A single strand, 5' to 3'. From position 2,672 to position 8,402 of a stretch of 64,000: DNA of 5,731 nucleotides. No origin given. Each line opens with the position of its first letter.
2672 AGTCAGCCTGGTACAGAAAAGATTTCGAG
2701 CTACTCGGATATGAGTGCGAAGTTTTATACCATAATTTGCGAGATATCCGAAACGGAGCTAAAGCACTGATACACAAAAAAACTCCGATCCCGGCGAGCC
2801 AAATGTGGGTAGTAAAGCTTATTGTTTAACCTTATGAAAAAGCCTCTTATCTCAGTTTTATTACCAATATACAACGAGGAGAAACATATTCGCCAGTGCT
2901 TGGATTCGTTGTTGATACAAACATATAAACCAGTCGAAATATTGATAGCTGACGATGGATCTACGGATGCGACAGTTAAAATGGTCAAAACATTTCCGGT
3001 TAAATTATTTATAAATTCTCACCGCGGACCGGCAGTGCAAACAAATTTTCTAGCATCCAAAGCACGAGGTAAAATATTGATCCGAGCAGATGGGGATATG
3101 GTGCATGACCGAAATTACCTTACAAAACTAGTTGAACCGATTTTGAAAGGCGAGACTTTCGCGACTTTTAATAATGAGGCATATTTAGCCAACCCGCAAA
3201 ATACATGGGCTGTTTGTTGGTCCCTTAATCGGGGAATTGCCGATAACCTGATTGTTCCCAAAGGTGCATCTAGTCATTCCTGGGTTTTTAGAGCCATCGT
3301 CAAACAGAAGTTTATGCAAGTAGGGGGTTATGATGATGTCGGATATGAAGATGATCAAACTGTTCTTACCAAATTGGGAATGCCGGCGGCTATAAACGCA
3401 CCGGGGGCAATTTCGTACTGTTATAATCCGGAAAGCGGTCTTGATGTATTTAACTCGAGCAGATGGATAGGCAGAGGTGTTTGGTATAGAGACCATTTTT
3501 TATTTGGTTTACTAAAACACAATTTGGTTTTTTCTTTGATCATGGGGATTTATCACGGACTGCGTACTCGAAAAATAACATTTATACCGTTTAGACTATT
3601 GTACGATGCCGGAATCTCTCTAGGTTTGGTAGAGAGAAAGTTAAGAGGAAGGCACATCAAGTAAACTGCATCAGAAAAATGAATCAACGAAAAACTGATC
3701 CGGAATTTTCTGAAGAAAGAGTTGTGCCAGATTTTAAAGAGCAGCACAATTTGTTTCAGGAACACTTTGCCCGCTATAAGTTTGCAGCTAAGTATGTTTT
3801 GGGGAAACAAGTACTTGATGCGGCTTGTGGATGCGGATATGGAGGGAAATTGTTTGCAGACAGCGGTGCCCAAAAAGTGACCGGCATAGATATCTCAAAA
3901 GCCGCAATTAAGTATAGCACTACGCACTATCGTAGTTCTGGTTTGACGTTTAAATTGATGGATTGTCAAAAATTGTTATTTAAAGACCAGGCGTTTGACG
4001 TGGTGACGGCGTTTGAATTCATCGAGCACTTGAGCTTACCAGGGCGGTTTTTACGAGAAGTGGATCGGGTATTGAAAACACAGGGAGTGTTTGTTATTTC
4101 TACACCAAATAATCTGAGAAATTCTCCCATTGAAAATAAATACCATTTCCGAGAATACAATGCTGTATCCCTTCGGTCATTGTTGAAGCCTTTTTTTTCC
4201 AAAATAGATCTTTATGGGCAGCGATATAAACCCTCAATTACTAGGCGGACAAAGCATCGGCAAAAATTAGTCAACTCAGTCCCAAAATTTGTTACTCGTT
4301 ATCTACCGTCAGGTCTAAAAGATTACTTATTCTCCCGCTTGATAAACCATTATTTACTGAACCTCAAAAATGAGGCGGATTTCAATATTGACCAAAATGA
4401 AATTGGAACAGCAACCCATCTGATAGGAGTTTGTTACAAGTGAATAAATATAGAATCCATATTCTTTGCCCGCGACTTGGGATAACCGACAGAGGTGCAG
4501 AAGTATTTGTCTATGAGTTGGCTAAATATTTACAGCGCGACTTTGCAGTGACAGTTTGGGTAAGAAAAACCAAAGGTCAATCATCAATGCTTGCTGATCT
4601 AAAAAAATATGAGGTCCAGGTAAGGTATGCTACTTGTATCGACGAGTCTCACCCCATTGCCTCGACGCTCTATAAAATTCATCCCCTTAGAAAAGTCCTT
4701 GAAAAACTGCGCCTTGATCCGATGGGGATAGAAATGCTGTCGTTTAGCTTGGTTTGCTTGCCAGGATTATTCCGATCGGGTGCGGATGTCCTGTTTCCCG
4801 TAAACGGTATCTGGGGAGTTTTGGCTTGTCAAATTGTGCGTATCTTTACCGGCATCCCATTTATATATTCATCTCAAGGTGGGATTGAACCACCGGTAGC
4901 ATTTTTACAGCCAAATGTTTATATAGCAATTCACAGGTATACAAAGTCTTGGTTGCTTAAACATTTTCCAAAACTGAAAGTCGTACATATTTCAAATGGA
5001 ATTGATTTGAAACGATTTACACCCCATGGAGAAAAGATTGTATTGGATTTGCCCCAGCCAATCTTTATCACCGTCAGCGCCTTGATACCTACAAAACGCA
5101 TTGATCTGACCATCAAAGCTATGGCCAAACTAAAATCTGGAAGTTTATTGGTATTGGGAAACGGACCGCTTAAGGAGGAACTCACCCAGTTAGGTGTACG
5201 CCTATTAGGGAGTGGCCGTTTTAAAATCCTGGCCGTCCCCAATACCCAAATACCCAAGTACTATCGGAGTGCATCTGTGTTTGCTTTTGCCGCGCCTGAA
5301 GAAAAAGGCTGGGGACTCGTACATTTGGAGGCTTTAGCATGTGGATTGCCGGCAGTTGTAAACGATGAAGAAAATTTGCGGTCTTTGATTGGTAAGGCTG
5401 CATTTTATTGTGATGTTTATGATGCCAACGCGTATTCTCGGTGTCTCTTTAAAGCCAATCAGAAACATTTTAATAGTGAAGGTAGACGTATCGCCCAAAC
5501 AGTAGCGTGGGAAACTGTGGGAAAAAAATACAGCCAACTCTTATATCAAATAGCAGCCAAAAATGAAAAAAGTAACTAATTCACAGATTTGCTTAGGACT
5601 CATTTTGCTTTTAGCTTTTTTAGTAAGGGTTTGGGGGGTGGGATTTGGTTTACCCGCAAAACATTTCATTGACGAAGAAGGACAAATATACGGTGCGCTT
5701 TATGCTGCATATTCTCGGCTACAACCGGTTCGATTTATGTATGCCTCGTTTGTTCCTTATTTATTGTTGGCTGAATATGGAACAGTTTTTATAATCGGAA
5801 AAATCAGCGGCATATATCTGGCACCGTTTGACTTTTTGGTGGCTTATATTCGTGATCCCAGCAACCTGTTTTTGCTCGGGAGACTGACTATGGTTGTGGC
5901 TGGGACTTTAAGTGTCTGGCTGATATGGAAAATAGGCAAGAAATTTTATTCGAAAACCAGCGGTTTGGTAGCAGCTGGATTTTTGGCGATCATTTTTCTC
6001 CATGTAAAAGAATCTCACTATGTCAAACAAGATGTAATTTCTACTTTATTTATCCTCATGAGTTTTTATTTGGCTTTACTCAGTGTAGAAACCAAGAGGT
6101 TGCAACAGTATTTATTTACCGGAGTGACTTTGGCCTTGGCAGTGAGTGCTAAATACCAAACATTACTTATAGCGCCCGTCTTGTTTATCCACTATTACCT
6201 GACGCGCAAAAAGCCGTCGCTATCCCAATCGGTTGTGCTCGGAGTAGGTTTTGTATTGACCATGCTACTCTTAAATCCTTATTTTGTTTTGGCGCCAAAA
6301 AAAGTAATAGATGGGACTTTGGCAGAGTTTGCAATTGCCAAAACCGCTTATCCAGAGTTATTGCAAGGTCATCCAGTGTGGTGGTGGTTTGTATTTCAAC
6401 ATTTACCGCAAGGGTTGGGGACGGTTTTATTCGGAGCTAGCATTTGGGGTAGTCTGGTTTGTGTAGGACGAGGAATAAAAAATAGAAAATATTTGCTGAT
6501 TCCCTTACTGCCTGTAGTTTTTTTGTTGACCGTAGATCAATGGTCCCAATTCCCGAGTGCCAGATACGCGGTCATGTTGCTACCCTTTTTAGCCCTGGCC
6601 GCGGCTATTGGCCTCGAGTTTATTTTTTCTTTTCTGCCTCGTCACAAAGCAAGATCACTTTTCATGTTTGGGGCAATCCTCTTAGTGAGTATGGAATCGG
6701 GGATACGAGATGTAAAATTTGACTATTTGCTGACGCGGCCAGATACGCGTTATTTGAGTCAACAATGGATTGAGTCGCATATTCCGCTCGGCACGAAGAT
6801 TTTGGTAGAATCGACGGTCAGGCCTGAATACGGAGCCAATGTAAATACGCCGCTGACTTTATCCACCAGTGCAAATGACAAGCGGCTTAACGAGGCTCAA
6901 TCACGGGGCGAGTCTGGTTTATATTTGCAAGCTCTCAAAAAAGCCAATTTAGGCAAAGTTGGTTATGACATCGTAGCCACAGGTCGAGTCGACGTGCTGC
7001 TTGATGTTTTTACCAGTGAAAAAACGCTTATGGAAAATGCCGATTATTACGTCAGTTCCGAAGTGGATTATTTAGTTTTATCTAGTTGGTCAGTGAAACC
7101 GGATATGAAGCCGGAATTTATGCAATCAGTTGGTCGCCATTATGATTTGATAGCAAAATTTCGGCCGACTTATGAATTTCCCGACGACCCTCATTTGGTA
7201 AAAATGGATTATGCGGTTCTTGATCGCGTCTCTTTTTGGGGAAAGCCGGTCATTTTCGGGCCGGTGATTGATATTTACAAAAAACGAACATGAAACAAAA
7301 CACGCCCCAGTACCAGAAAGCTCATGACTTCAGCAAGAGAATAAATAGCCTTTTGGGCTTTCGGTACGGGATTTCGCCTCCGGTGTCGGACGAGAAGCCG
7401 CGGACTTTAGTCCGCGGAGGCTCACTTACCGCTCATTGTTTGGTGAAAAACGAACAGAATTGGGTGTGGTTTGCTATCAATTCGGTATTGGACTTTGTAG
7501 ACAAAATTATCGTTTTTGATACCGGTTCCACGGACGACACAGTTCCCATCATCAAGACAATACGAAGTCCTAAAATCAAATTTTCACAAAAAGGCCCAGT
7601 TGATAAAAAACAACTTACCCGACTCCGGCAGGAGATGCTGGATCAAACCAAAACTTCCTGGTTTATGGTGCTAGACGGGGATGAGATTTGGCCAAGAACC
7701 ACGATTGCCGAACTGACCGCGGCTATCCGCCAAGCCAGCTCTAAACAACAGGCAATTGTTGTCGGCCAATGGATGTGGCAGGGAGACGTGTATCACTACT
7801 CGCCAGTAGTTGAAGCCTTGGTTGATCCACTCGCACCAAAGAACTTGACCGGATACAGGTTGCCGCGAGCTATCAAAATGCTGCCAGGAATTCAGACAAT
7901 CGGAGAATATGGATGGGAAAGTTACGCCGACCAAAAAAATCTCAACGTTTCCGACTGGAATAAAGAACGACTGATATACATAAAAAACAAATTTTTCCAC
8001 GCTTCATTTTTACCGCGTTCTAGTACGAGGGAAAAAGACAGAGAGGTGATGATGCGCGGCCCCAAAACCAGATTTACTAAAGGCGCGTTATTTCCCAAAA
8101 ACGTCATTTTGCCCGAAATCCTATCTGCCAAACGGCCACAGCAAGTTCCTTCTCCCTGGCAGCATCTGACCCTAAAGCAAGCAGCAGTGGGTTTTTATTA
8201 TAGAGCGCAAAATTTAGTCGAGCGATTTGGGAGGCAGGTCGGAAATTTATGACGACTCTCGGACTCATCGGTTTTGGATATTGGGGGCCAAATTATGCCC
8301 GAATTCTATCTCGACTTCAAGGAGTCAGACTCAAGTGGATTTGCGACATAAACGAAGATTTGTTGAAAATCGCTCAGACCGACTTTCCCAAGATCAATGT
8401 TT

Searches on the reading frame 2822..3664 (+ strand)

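Call 27: search_protein_families(library=pfam, proteins=[window:2822-3664:+], max_evalue=0.5)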
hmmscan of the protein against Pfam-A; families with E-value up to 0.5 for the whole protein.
window:2822-3664:+ (280 aa): 4 families
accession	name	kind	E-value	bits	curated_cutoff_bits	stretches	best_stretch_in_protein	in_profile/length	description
PF00535.33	Glycos_transf_2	-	1.3e-27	97.3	23.3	1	11-150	1-150/168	Glycosyl transferase family 2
PF13641.12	Glyco_tranf_2_3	-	7.5e-07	29.8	27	1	10-130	3-132/230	Glycosyltransferase like family 2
PF10111.15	Glyco_tranf_2_2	-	2.7e-06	27.5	27.3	1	11-104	1-103/276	Glycosyltransferase like family 2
PF16284.10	DUF4930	-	0.047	14.2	25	1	143-179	61-97/144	Domain of unknown function (DUF4930)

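Call 66: search_protein_families(library=ncbifam, proteins=[window:2822-3664:+], max_evalue=0.001)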
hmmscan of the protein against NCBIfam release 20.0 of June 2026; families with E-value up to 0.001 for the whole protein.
window:2822-3664:+ (280 aa): 23 families
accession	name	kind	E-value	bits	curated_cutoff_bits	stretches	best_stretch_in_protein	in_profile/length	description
TIGR04283.1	glyco_like_mftF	equivalog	6.1e-16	58.7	182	1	10-117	1-108/221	TIGR04283 family arsenosugar biosynthesis glycosyltransferase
TIGR03937.1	PgaC_IcaA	equivalog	4.3e-14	52.3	422.3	1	4-113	41-156/407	poly-beta-1,6-N-acetyl-D-glucosamine synthase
NF007482.0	PRK10073.1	equivalog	1.2e-13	50.8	423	1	6-95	4-98/334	glycosyltransferase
NF047683.1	TeichurnBiosyTuaG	equivalog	2.5e-13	50.3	400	1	6-124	4-128/252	teichuronic acid biosynthesis protein TuaG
NF041875.1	EPS_EpsD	equivalog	2.7e-11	43.5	370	1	10-102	1-99/325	exopolysaccharide biosynthesis glycosyltransferase EpsD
NF053739.1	GlytfEpsEBac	equivalog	6.9e-11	41.6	450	1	8-105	1-105/265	glycosyltransferase EpsE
TIGR03965.1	mycofact_glyco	equivalog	1.7e-09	37.1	280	1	8-171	74-248/467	mycofactocin biosynthesis glycosyltransferase MftF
TIGR03111.1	glyc2_xrt_Gpos1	hypoth_equivalog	2e-09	36.7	363.95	1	6-107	47-156/439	TIGR03111 family XrtG-associated glycosyltransferase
NF050050.1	ProtGlycPglI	equivalog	8.6e-09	35.2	500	1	8-110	2-111/306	GalNAc(5)-diNAcBac-PP-undecaprenol beta-1,3-glucosyltransferase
TIGR04182.1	glyco_TIGR04182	equivalog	3e-08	33.4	325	1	10-112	2-102/293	S-layer glycoprotein N-glycosyltransferase AglJ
TIGR03469.1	HpnB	hypoth_equivalog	1.9e-07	30.4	379.25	1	7-63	43-100/386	hopene-associated glycosyltransferase HpnB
NF045692.1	OglycostaseCruG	equivalog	4.9e-07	29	600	1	10-58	43-91/386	2'-O-glycosyltransferase CruG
NF038299.1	EPS_HpsN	equivalog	3e-06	26.4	425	1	8-104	1-103/317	hormogonium polysaccharide biosynthesis glycosyltransferase HpsN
NF041394.1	GtaseAglG_Halo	equivalog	3.3e-06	26.6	440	1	10-106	3-106/304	glucosyl-dolichyl phosphate glucuronosyltransferase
TIGR03472.1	HpnI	equivalog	5.3e-06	25.5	310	1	7-107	40-151/373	bacteriohopanetetrol glucosamine biosynthesis glycosyltransferase HpnI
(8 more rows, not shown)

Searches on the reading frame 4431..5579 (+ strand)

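Call 27: search_protein_families(library=pfam, proteins=[window:4431-5579:+], max_evalue=0.5)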
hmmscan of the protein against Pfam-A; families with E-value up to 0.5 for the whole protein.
window:4431-5579:+ (382 aa): 6 families
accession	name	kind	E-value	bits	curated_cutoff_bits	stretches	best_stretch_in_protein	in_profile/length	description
PF00534.26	Glycos_transf_1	-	4.7e-19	69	26.4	1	203-337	9-150/172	Glycosyl transferases group 1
PF13692.12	Glyco_trans_1_4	-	5.3e-16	59.6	27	1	210-337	2-134/142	Glycosyl transferases group 1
PF13439.12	Glyco_transf_4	-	1.4e-07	32.1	28.5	1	22-195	3-170/170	Glycosyltransferase Family 4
PF20706.3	GT4-conflict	-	0.0026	17.2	26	1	220-322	210-322/385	Family 4 Glycosyltransferase in conflict systems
PF13579.12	Glyco_trans_4_4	-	0.028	15.2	29.7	0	22-169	2-122/158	Glycosyl transferase 4-like domain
PF13524.12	Glyco_trans_1_2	-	0.068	13.6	25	1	250-319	11-88/144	Glycosyl transferase-like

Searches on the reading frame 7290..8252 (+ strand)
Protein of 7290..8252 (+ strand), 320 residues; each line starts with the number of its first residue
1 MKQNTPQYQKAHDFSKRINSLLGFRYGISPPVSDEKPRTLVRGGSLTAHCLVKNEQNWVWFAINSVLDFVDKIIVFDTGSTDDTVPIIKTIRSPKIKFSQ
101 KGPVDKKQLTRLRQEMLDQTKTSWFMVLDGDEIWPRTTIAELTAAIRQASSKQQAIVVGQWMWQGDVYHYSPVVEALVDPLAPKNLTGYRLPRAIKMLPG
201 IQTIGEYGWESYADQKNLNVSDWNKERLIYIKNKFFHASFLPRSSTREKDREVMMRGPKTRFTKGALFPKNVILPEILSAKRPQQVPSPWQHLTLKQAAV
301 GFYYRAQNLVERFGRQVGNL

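Call 27: search_protein_families(library=pfam, proteins=[window:7290-8252:+], max_evalue=0.5)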
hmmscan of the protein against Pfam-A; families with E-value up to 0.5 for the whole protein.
window:7290-8252:+ (320 aa): 3 families
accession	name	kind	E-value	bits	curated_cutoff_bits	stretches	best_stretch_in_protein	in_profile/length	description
PF00535.33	Glycos_transf_2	-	4.6e-10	40.1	23.3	1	52-150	6-107/168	Glycosyl transferase family 2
PF13704.12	Glyco_tranf_2_4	-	0.00026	21.9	27.5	1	66-133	16-83/98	Glycosyl transferase family 2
PF10111.15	Glyco_tranf_2_2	-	0.018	15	27.3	1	58-161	14-123/276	Glycosyltransferase like family 2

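Call 66: search_protein_families(library=ncbifam, proteins=[window:7290-8252:+], max_evalue=0.001)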
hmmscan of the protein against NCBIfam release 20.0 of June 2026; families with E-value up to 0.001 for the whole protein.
window:7290-8252:+ (320 aa): 1 family
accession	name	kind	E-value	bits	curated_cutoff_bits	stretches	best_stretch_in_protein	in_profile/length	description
TIGR04195.1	S_glycosyl_SunS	equivalog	1.3e-06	27.6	350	1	45-132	58-142/421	SunS family peptide S-glycosyltransferase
